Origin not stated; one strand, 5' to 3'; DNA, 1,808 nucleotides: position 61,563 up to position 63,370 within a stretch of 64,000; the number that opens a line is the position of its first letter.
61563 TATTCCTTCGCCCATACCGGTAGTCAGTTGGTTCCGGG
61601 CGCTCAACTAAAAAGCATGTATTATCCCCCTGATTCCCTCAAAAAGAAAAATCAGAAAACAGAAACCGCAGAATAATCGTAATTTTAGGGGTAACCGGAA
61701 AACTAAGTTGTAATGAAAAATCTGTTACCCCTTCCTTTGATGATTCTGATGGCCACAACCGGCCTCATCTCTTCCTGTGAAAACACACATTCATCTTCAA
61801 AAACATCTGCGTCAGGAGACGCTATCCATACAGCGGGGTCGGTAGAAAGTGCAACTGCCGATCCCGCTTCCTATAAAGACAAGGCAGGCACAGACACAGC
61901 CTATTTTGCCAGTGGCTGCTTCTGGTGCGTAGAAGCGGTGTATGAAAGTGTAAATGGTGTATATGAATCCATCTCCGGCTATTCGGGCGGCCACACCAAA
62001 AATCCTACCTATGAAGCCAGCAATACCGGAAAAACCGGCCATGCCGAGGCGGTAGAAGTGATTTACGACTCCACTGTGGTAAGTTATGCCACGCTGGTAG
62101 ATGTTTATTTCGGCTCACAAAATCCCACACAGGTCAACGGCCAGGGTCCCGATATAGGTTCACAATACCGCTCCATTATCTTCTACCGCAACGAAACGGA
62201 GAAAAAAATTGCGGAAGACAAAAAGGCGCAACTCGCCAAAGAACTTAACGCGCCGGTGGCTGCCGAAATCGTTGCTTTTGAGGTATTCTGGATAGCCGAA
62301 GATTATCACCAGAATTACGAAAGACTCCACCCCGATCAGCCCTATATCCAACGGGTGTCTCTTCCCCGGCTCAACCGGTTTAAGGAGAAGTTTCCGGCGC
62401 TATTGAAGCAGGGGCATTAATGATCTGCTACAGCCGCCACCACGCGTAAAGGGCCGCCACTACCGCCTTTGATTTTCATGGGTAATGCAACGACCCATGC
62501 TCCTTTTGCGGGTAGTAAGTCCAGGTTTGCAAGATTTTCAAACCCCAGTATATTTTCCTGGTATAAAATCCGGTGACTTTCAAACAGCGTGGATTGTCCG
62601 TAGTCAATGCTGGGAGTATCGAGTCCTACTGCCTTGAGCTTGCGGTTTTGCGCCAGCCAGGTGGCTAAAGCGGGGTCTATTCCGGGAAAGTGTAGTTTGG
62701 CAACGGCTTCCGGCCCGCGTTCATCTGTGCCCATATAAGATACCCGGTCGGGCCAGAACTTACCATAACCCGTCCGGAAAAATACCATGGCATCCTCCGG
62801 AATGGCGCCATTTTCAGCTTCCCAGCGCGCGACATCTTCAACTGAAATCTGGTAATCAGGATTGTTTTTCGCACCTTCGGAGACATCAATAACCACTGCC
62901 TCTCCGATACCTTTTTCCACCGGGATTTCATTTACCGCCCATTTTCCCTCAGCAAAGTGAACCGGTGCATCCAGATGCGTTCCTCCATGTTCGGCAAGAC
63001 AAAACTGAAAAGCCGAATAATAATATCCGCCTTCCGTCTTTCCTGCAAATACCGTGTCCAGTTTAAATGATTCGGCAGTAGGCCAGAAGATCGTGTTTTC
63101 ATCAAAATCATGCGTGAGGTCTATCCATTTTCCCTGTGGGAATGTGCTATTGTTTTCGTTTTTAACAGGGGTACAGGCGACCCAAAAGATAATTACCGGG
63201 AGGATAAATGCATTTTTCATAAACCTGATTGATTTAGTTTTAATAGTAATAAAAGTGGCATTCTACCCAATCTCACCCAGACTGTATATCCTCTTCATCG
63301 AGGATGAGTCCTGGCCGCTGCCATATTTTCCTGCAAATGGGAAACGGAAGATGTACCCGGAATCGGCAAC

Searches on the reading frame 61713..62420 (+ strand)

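Call 6: search_protein_families(library=pfam, proteins=[window:61713-62420:+])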
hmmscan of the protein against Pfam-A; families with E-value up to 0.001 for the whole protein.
window:61713-62420:+ (235 aa): 1 family
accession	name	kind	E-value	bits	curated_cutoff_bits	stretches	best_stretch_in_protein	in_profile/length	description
PF01625.27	PMSR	-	7.7e-57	192.3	23.7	1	62-212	1-152/153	Peptide methionine sulfoxide reductase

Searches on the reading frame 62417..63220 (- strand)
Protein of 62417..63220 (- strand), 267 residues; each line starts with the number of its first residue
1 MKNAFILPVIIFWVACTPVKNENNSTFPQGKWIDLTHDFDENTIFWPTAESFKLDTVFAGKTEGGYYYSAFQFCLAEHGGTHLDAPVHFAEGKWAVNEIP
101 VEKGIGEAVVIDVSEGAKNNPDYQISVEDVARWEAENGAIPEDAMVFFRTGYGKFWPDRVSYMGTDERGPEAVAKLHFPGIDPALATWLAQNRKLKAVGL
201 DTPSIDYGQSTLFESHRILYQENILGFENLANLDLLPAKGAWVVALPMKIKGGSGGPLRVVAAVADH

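Call 6: search_protein_families(library=pfam, proteins=[window:62417-63220:-])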
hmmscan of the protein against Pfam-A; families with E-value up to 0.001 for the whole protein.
window:62417-63220:- (267 aa): 1 family
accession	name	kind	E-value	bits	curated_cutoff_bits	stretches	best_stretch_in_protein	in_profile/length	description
PF04199.19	Cyclase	-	1e-39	136.5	23.1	1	33-206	1-141/142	Putative cyclase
